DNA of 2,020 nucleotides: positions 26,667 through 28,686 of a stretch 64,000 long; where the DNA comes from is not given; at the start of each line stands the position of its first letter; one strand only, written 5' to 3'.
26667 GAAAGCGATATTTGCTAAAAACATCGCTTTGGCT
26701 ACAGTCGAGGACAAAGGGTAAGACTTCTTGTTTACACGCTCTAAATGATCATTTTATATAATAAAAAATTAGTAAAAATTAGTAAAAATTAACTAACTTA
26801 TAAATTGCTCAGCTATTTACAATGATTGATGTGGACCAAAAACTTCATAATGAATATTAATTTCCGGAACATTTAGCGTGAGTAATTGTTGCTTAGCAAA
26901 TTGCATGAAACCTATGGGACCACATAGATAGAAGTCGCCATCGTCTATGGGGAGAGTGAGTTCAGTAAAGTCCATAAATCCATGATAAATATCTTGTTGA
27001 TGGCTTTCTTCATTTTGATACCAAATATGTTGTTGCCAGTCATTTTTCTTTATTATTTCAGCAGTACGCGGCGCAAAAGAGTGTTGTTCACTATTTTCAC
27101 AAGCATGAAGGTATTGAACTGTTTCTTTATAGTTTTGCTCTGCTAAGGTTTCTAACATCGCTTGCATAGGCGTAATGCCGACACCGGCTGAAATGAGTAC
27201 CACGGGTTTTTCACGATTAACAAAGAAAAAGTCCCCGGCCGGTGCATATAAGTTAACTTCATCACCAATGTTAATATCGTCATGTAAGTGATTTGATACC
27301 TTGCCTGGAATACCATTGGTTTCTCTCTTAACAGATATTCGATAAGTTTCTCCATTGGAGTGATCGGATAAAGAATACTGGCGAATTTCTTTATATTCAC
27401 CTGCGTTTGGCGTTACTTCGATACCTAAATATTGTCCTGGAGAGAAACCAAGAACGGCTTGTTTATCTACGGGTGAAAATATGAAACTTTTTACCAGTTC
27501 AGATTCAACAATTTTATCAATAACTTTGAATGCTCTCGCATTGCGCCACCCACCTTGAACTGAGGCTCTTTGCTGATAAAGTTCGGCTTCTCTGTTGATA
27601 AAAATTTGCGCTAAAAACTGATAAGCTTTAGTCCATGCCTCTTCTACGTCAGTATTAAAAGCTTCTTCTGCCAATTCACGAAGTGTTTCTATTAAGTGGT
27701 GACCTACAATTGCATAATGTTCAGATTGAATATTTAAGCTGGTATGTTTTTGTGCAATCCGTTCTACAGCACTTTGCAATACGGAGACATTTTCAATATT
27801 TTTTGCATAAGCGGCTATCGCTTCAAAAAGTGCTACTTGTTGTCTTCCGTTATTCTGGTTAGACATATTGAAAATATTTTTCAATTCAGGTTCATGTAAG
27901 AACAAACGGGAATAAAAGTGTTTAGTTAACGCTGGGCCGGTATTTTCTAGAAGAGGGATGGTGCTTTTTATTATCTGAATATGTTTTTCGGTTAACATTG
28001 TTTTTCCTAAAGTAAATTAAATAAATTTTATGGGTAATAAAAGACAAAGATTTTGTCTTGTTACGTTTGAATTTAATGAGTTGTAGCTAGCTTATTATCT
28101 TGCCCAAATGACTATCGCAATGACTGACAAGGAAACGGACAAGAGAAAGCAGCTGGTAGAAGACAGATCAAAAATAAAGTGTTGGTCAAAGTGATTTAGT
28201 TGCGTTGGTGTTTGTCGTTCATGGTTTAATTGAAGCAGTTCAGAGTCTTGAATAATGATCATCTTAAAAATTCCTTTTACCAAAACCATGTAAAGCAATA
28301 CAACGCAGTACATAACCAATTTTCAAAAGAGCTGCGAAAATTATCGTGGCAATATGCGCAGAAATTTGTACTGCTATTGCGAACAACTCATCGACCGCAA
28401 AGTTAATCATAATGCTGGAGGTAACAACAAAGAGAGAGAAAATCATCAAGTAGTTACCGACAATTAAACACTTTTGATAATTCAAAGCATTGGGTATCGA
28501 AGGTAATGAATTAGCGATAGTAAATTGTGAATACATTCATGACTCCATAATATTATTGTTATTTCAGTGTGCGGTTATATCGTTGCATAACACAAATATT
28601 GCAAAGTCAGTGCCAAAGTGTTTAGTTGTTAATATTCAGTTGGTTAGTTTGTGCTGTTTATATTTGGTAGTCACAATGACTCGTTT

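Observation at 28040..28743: NorR-dependent sigma-54 promoter drives two unannotated small membrane ORFs placed between the promoter and hmp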

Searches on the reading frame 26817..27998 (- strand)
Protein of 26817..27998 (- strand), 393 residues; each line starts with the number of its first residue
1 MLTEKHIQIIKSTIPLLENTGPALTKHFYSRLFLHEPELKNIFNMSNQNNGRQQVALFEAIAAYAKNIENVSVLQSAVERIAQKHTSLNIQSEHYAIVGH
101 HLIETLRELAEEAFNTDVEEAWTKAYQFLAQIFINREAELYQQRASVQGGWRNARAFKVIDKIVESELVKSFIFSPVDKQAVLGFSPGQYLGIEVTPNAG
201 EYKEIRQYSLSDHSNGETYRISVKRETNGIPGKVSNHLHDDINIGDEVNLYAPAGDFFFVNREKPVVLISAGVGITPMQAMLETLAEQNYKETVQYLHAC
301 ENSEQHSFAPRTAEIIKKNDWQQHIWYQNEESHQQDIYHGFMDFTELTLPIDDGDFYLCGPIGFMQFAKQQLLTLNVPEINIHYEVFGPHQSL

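Call 3: search_protein_families(library=pfam, proteins=[window:26817-27998:-], max_evalue=1)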
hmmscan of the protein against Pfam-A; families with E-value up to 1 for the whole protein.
window:26817-27998:- (393 aa): 7 families
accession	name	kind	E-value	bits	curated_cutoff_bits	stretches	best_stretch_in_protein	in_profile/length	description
PF00175.26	NAD_binding_1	-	1.7e-15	58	22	1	268-369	1-108/109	Oxidoreductase NAD-binding domain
PF00042.28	Globin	-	7e-14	52.8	22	1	27-130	2-114/117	Globin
PF00970.30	FAD_binding_6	-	5.3e-10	40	21.1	1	157-258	2-98/99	Oxidoreductase FAD-binding domain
PF11563.14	Protoglobin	-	3.3e-06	27.6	25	1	2-130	14-145/158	Protoglobin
PF14491.11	DUF4435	-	0.01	16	27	1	62-122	79-139/238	Protein of unknown function (DUF4435)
PF12788.12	YmaF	-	0.017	16.1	27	1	289-354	7-71/97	YmaF family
PF08030.17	NAD_binding_6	-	0.027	15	22.2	1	266-291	4-29/156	Ferric reductase NAD binding domain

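Call 4: search_protein_families(library=ncbifam, proteins=[window:26817-27998:-], max_evalue=1)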
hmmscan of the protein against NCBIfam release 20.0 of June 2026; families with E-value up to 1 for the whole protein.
window:26817-27998:- (393 aa): 25 families
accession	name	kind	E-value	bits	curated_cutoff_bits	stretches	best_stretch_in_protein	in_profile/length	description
NF009805.0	PRK13289.1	equivalog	7.7e-162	538.8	432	1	1-393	1-398/399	NO-inducible flavohemoprotein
NF040810.1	BenC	equivalog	6.4e-26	91.3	430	1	177-389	126-332/333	benzoate 1,2-dioxygenase electron transfer component BenC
NF058606.1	GlBtMonoRdsGbcB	equivalog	8.3e-24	84.1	500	1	150-389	8-249/362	glycine betaine monooxygenase reductase subunit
TIGR02160.1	PA_CoA_Oxy5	hypoth_equivalog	1.2e-22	80.2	420.8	1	176-388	24-242/352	1,2-phenylacetyl-CoA epoxidase subunit PaaE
NF008822.0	PRK11872.1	equivalog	3.3e-19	69.1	402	1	179-388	131-336/341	anthranilate 1,2-dioxygenase electron transfer component AntC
NF007964.0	PRK10684.1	equivalog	1.5e-16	60.3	383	1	184-389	36-239/333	NADH oxidoreductase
NF045803.1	MethMoxFADbindMmoC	equivalog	1.1e-13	50.8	500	1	178-387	133-340/343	aromatic/alkene monooxygenase hydroxylase FAD-binding subunit MmoC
TIGR01941.1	nqrF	equivalog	9.9e-09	34.6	295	1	230-388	238-404/405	NADH:ubiquinone reductase (Na(+)-transporting) subunit F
TIGR03224.1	benzo_boxA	equivalog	3e-08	33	459.2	1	188-291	179-295/411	benzoyl-CoA 2,3-epoxidase subunit BoxA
NF052252.1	flav_redu_LuxG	exception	4.3e-08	32.6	340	1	167-374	9-215/232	flavin mononucleotide reductase LuxG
NF000796.0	PRK00054.1-1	equivalog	7.3e-08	32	224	1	156-309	5-134/254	dihydroorotate dehydrogenase electron transfer subunit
NF005963.0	PRK08051.1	equivalog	2.4e-07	30.3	230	1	179-373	25-215/233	NAD(P)H-flavin reductase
NF004317.0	PRK05713.1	equivalog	2.1e-06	27.2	338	1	261-330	190-259/312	iron-sulfur-binding ferredoxin reductase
TIGR02911.1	sulfite_red_B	equivalog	8.6e-06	25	288.6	1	232-382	67-219/261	anaerobic sulfite reductase subunit AsrB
NF006220.0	PRK08345.1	subfamily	2e-05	23.9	395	1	155-319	14-170/294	cytochrome-c3 hydrogenase subunit gamma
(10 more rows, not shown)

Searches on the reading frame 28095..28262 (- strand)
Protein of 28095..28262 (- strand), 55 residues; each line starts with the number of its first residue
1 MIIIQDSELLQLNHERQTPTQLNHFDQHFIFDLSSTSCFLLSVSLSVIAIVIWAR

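Call 3: search_protein_families(library=pfam, proteins=[window:28095-28262:-], max_evalue=1)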
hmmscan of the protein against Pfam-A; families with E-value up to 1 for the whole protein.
window:28095-28262:- (55 aa): 0 families

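Call 4: search_protein_families(library=ncbifam, proteins=[window:28095-28262:-], max_evalue=1)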
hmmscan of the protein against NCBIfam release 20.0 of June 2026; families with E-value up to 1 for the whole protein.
window:28095-28262:- (55 aa): 0 families

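Call 9: find_homologous_proteins(query=window:28095-28262:-, max_evalue=0.01)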
Query window:28095-28262:- (55 aa): 1 proteins with E <= 0.01 among 1 candidates.
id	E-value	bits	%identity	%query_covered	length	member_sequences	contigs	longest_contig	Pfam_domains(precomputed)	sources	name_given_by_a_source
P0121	7.3e-28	111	100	100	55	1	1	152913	-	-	-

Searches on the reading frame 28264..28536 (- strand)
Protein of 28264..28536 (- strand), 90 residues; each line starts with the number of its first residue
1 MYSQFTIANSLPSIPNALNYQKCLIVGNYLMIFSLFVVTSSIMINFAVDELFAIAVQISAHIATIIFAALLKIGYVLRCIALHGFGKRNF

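Call 3: search_protein_families(library=pfam, proteins=[window:28264-28536:-], max_evalue=1)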
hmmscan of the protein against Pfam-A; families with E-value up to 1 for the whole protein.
window:28264-28536:- (90 aa): 1 family
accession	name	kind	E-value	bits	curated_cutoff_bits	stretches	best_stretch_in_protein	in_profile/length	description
PF10762.14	DUF2583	-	0.35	11.8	27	1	21-67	4-52/88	Protein of unknown function (DUF2583)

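Call 4: search_protein_families(library=ncbifam, proteins=[window:28264-28536:-], max_evalue=1)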
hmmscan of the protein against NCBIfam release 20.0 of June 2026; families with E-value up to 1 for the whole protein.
window:28264-28536:- (90 aa): 2 families
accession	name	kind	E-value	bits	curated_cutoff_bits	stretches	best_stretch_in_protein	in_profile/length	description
NF052519.1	ExpolsacRepExoX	equivalog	0.26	11.7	140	1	39-82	10-53/96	exopolysaccharide production repressor ExoX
NF007968.0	PRK10692.1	equivalog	0.59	10.7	108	1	20-65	3-50/91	stress-induced protein YchH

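Call 8: find_homologous_proteins(query=window:28264-28536:-, max_evalue=0.01)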
Query window:28264-28536:- (90 aa): 122 proteins with E <= 0.01 among 124 candidates; the best 120 are listed.
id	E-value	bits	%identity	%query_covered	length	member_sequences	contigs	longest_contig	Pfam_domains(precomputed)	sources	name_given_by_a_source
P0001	1.3e-49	183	100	100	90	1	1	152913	-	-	-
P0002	5.0e-48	178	97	100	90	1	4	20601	-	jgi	-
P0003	7.7e-48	178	97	100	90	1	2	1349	-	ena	-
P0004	1.4e-44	167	89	100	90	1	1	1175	-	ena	-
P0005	1.6e-43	164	87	100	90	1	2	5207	-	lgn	-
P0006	4.9e-42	159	84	100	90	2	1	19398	-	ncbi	-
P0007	8.1e-42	159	84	100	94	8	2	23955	-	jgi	jgi:hypothetical protein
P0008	8.4e-42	159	84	100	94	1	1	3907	-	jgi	-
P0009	8.4e-42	159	84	100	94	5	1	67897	-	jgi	-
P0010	2.8e-41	157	83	100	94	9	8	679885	-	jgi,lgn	jgi:hypothetical protein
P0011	5.1e-41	156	86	100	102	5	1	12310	-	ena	-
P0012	6.8e-41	156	81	100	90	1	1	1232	-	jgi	jgi:hypothetical protein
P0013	7.1e-41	156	80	100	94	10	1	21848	-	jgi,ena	-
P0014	8.3e-41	155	83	100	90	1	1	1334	-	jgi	jgi:hypothetical protein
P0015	3.1e-40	154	78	100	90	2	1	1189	-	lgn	-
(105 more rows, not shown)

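Call 11: find_related_loci(query=A1, collection=genome_contigs, flank=4000)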
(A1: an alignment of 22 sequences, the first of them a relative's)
Query A1 (90 aa) in genome_contigs; peptide patterns used: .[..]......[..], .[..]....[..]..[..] (x = any residue, [..] = any of these).
106 stretches matched a pattern; 95 encode a relative of the query (tblastn E <= 1e-3); the best 80 are kept; 80 distinct loci.
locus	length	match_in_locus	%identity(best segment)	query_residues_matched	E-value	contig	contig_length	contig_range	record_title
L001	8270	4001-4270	86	1-90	1e-47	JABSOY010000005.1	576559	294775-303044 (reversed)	MAG: Colwellia sp. isolate DT_20 DT-Colwellia-4_scaffold_6, whole genome shotgun sequence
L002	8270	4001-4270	80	1-90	1e-46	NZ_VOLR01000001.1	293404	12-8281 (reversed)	Colwellia hornerae strain ACAM 607 NODE_1_length_293404_cov_157.968, whole genome shotgun sequence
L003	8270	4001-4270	79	1-90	5e-45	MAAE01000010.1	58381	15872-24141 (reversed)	Colwellia sp. 39_35_sub15_T18 BD02T18sub15_scaffold_47, whole genome shotgun sequence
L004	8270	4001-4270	72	1-90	1e-42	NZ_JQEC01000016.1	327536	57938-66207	Colwellia psychrerythraea strain GAB14E ctg24, whole genome shotgun sequence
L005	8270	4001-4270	73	1-90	2e-42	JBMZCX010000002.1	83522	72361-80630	MAG: Thalassotalea sp. isolate ME_XS_2203_1_bin_6 ME_XS_2203_1_bin_6_1, whole genome shotgun sequence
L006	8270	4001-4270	70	1-90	8e-42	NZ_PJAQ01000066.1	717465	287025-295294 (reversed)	Colwellia sp. 12G3 contig2, whole genome shotgun sequence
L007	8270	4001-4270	69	1-90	3e-41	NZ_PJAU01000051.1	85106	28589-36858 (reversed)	Colwellia sp. 75C3 contig16, whole genome shotgun sequence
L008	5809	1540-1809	73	1-90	3e-41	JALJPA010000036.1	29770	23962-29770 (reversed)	MAG: Colwellia sp. isolate ALOHA_DT_125 DT-Colwellia-7_36, whole genome shotgun sequence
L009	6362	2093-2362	71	1-90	8e-41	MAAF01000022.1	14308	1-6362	Colwellia psychrerythraea isolate 38_32_sub10_T18 BD02T18sub10_scaffold_339, whole genome shotgun sequence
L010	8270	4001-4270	68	1-90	2e-40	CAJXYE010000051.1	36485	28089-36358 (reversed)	MAG TPA_asm: uncultured Colwellia sp. isolate SRR3580187_bin.31_MetaBAT_v2.12.1_MAG genome assembly, contig: NODE_559_le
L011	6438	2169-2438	72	1-90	2e-40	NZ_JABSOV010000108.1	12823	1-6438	MAG: Colwellia sp. isolate DT_17 DT-Colwellia-1_scaffold_108, whole genome shotgun sequence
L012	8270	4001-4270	69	1-90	3e-40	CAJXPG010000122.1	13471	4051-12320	MAG TPA_asm: uncultured Colwellia sp. isolate SRR3933266_bin.9_MetaBAT_v2.12.1_MAG genome assembly, contig: NODE_604_len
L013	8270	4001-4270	68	1-90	4e-40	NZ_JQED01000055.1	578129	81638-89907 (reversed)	Colwellia psychrerythraea strain ND2E ctg7, whole genome shotgun sequence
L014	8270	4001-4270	70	1-90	8e-40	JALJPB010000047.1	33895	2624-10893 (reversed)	MAG: Colwellia sp. isolate ALOHA_DT_126 DT-Colwellia-8_47, whole genome shotgun sequence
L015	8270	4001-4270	71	1-90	5e-40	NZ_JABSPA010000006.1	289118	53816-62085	MAG: Colwellia sp. isolate DT_22 DT-Colwellia-6_scaffold_6, whole genome shotgun sequence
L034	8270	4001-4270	54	1-90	2e-28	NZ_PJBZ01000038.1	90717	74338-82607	Psychromonas sp. Urea-02u-13 contig15, whole genome shotgun sequence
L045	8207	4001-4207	43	20-88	7e-16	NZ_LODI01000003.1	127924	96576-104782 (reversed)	Pseudoalteromonas sp. H71 scaffold_10.11, whole genome shotgun sequence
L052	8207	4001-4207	43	20-88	3e-14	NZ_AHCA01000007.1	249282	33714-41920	Pseudoalteromonas haloplanktis ATCC 14393 Phal_ctg007, whole genome shotgun sequence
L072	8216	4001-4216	33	15-86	3e-11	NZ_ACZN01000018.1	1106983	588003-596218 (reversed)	Vibrio coralliilyticus ATCC BAA-450 VIC.Contig71, whole genome shotgun sequence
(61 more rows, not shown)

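Call 17: search_protein_families(library=pfam, proteins=[L004:4275-5558:+, L045:4216-5445:+, L072:3989-4228:+, L072:4277-4612:-], max_evalue=0.01)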
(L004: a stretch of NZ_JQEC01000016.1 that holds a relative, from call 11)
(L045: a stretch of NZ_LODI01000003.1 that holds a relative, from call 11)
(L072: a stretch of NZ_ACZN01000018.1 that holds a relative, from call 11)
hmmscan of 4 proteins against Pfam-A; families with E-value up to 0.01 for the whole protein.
L004:4275-5558:+ (428 aa): 1 family
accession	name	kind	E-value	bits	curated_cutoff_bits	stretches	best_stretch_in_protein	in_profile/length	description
PF05940.17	NnrS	-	5.7e-84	283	28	1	34-420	1-370/371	NnrS protein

L045:4216-5445:+ (410 aa): 1 family
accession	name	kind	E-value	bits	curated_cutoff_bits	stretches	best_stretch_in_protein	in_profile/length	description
PF05940.17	NnrS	-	3.4e-94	316.7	28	1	23-404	1-371/371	NnrS protein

L072:3989-4228:+ (80 aa): 0 families

L072:4277-4612:- (111 aa): 1 family
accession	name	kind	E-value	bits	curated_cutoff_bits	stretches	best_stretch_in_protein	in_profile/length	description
PF04320.19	YggL_50S_bp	-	1.8e-32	112.7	27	1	10-110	1-102/102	YggL 50S ribosome-binding protein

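Call 48: search_protein_representatives(alignment_id=A4)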
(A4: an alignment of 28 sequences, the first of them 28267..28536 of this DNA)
Query: 28 sequences, 89 profile positions. Proteins with E-value up to 0.001 (for the whole library): 233; up to 1e-10: 128; up to 1e-30: 0. The best 150 are listed.
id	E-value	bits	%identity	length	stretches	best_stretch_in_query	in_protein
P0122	7.1e-29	115.6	-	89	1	1-89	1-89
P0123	3.2e-28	113.6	-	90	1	1-89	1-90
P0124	1.4e-27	111.5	-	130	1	1-89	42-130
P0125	1.6e-27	111.3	-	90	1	1-89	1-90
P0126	3.2e-27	110.3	-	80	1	13-89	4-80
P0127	4.7e-27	109.8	-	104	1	10-86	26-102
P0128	1.5e-26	108.2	-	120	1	1-89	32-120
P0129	3.7e-26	106.9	-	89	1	1-89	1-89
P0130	1.7e-25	104.8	-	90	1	1-89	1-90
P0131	4.1e-25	103.6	-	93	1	12-88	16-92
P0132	1.1e-24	102.2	-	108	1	10-89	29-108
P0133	1.6e-24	101.7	-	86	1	14-88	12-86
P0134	1.9e-24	101.4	-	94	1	7-87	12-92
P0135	2.2e-24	101.2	-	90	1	1-89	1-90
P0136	2.7e-24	100.9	-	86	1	6-88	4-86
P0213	5.2e-13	64.8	-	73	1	20-87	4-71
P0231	3.5e-12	62.1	-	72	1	18-87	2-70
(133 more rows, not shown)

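Call 49: predict_structure(alignment_id=A4)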
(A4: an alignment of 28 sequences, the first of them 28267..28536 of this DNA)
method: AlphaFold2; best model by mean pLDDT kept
length: 90 residues; sequences in the alignment: 28
mean_pLDDT: 84.0   pTM: 0.67
mean pLDDT of the five models: 84.0, 78.9, 78.6, 77.7, 77.2
residues with pLDDT >= 90: 46; 70-90: 29; 50-70: 11; < 50: 4
segments of 3 or more residues with pLDDT < 50: none
pLDDT, mean of each block of 10 residues (from residue 1): 58 79 88 94 92 93 94 90 69
secondary structure, 60 per line:
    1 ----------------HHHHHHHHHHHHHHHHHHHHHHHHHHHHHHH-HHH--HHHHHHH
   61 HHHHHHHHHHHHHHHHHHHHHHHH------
elements in order: H17-47 H54-84

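Call 54: fold_search(model_id=the predicted structure, library=pdb)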
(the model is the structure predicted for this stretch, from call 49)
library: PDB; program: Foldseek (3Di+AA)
matches with E <= 10: 168; with E <= 0.001: 0
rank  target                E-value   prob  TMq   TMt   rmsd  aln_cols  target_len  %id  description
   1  6h2f_C                1.5e+00  0.25  0.33  0.13   5.7        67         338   16  Structure of the pre-pore AhlB of the tripartite alpha-pore forming toxin, AHL, from Aeromonas hydrophila. (released 2019-07-10)
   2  4j41_B                1.6e+00  0.69  0.55  0.57   5.6        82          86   15  The crystal structure of a secreted protein EsxB (Mutant P67A) from Bacillus anthracis str. Sterne (released 2013-02-20)
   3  6ta5_E                2.1e+00  0.30  0.43  0.15   5.1        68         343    7  OprM-MexA complex from the MexAB-OprM Pseudomonas aeruginosa whole assembly reconstituted in nanodiscs (released 2020-09-16)
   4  7qhm_J                2.2e+00  0.21  0.47  0.43   7.2        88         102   15  Cytochrome bcc-aa3 supercomplex (respiratory supercomplex III2/IV2) from Corynebacterium glutamicum (stigmatellin and  (released 2022-05-18)
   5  4j7k_C                2.3e+00  0.44  0.55  0.54   5.6        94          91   12  The crystal structure of a secreted protein EsxB (Mutant E54Q) from Bacillus anthracis str. Sterne (released 2013-03-06)
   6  3lss_A                2.8e+00  0.82  0.67  0.15   2.1        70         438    7  Trypanosoma brucei seryl-tRNA synthetase in complex with ATP (released 2010-03-02)
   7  7a0g_DDD              2.8e+00  0.18  0.37  0.15   5.0        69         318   16  Structure of the SmhB pore of the tripartite alpha-pore forming toxin, Smh, from Serratia marcescens. (released 2021-03-31)
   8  7qho_J                2.8e+00  0.15  0.44  0.41   9.7        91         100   13  Cytochrome bcc-aa3 supercomplex (respiratory supercomplex III2/IV2) from Corynebacterium glutamicum (as isolated) (released 2022-05-18)
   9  6qv0_A                2.9e+00  0.35  0.50  0.11   3.6        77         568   13  Structure of ATP-bound outward-facing TM287/288 in complex with sybody Sb_TM35 (released 2019-05-29)
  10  4j41_A                3.1e+00  0.54  0.56  0.56   4.2        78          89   14  The crystal structure of a secreted protein EsxB (Mutant P67A) from Bacillus anthracis str. Sterne (released 2013-02-20)
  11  4j10_A                3.1e+00  0.47  0.55  0.56   4.8        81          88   14  The crystal structure of a secreted protein ESXB (SeMet-labeled) from Bacillus anthracis str. Sterne (released 2013-02-13)
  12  4j7k_A                3.1e+00  0.47  0.55  0.55   4.8        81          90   14  The crystal structure of a secreted protein EsxB (Mutant E54Q) from Bacillus anthracis str. Sterne (released 2013-03-06)
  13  1vf7_G                3.1e+00  0.21  0.45  0.22   7.0        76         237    8  Crystal structure of the membrane fusion protein, MexA of the multidrug transporter (released 2004-05-25)
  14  8j2f_A                3.1e+00  0.14  0.36  0.11   7.7        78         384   10  Human neutral shpingomyelinase (released 2023-12-06)
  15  4j11_C                3.3e+00  0.33  0.55  0.54   5.6        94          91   12  The crystal structure of a secreted protein ESXB (wild-type, in P21 space group) from Bacillus anthracis str. sterne (released 2013-02-13)
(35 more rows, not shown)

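Call 62: list_cluster_members(proteins=[L072:3989-4228:+, L052:3953-4213:+, L004:4001-4270:+, L034:4001-4270:+])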
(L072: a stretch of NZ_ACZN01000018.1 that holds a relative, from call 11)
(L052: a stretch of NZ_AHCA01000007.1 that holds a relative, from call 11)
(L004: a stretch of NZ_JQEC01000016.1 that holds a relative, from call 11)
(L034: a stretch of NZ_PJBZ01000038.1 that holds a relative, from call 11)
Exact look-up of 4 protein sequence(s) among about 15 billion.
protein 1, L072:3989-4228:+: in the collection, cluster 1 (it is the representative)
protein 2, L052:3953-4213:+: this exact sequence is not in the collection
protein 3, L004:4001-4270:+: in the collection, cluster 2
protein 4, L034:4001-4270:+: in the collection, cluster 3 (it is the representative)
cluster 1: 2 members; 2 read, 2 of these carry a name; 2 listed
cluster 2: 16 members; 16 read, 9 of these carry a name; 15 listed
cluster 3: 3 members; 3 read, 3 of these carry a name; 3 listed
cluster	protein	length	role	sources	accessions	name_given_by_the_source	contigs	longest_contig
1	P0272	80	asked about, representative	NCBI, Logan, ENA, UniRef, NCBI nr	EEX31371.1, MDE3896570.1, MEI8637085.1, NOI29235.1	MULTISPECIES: hypothetical protein [Vibrio] | hypothetical protein n=1 Tax=Vibrio TaxID=662 RepID=UPI0001B9486D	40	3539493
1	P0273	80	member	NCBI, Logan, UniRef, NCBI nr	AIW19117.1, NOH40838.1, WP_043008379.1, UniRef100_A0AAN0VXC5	hypothetical protein F0267_21690 [Vibrio coralliilyticus] | Orphan protein n=1 Tax=Vibrio coralliilyticus TaxID=190893 RepID=A0AAN0VXC5_9VIBR | hypothetical protein [Vibrio coralliilyticus]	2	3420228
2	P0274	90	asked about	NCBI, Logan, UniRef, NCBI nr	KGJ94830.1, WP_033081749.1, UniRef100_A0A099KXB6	hypothetical protein [Colwellia psychrerythraea] | Uncharacterized protein n=1 Tax=Colwellia psychrerythraea TaxID=28229 ...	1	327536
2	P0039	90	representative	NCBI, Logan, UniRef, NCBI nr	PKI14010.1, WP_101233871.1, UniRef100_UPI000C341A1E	hypothetical protein [Colwellia sp. 12G3] | hypothetical protein n=1 Tax=Colwellia sp. 12G3 TaxID=2058299 RepID=UPI000C341A1E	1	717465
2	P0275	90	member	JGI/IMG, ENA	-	hypothetical protein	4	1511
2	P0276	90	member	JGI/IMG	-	hypothetical protein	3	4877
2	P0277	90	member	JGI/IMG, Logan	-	hypothetical protein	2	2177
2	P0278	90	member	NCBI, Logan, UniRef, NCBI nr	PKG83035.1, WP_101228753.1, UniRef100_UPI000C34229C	hypothetical protein CXF85_11860 [Colwellia sp. 75C3] | hypothetical protein n=1 Tax=Colwellia sp. 75C3 TaxID=888425 RepID=UPI000C34229C | hypothetical protein [Colwellia sp. 75C3]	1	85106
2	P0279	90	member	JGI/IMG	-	hypothetical protein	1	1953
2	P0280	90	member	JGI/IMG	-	hypothetical protein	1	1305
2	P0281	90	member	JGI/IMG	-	hypothetical protein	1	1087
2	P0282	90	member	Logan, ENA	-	-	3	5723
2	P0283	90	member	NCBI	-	-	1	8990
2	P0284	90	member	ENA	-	-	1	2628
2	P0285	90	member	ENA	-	-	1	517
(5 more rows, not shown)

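Call 66: find_encoding_contigs(protein=P0231, flank=3500, max_places=3)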
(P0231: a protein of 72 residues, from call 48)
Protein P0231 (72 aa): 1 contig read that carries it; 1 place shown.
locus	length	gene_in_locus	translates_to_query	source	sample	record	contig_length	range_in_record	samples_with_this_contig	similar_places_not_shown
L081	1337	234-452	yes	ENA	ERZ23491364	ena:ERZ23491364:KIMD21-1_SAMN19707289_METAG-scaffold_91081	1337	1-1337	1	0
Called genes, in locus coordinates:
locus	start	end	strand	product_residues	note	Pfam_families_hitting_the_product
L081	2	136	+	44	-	?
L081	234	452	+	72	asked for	-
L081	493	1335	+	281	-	?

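Call 67: find_encoding_contigs(protein=P0213, flank=3500, max_places=3)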
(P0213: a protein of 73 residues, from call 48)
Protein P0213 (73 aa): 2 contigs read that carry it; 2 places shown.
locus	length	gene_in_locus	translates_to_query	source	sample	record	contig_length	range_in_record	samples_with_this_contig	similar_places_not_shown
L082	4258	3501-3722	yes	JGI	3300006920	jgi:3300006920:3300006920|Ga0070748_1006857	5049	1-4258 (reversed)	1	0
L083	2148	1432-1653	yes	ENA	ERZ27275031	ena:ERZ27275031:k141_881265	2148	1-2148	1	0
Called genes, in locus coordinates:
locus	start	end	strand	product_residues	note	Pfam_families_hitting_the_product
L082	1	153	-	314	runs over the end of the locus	?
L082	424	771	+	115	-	PF03551:PadR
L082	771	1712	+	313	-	-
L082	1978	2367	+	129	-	PF20332:DUF6627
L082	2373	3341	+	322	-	PF13529:Peptidase_C39_2, PF13432:TPR_16 (faint)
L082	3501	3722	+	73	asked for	-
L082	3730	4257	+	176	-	?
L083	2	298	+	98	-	?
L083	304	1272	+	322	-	PF13529:Peptidase_C39_2, PF13432:TPR_16 (faint)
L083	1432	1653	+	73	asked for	-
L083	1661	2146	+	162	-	?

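Call 68: search_protein_families(library=pfam, proteins=[L081:493-1335:+, L082:3730-4257:+, L083:1661-2146:+], max_evalue=0.001)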
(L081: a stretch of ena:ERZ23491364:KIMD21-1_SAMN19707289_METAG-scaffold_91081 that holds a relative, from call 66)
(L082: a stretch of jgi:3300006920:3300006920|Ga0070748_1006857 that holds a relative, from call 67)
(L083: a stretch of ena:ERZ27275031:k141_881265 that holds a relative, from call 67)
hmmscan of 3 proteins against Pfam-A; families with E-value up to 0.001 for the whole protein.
L081:493-1335:+ (281 aa): 5 families
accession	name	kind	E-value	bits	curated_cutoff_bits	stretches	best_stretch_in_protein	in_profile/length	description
PF00158.32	Sigma54_activat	-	6.6e-32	110.9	20.2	1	192-280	2-90/168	Sigma-54 interaction domain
PF14532.12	Sigma54_activ_2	-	7.1e-11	42.9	25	1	192-258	1-67/138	Sigma-54 interaction domain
PF01590.32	GAF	-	1.4e-08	35.8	22.4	1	25-158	5-132/133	GAF domain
PF13191.12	AAA_16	-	0.00035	21.6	32.6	0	191-266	2-84/167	AAA ATPase domain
PF13185.12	GAF_2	-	0.00094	19.8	28.6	0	26-159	8-135/136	GAF domain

L082:3730-4257:+ (176 aa): 1 family
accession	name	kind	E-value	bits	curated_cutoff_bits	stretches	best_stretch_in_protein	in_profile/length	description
PF05940.17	NnrS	-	4.4e-48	164.9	28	1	15-171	1-155/371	NnrS protein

L083:1661-2146:+ (162 aa): 1 family
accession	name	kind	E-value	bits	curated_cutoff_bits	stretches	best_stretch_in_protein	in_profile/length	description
PF05940.17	NnrS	-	5.8e-45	154.7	28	1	15-162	1-146/371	NnrS protein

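Call 76: search_solved_structures(query=A4, max_evalue=1)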
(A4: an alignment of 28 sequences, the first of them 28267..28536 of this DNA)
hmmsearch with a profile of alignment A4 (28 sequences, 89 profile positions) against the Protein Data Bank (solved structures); distinct sequences matched with E-value up to 1: 0.
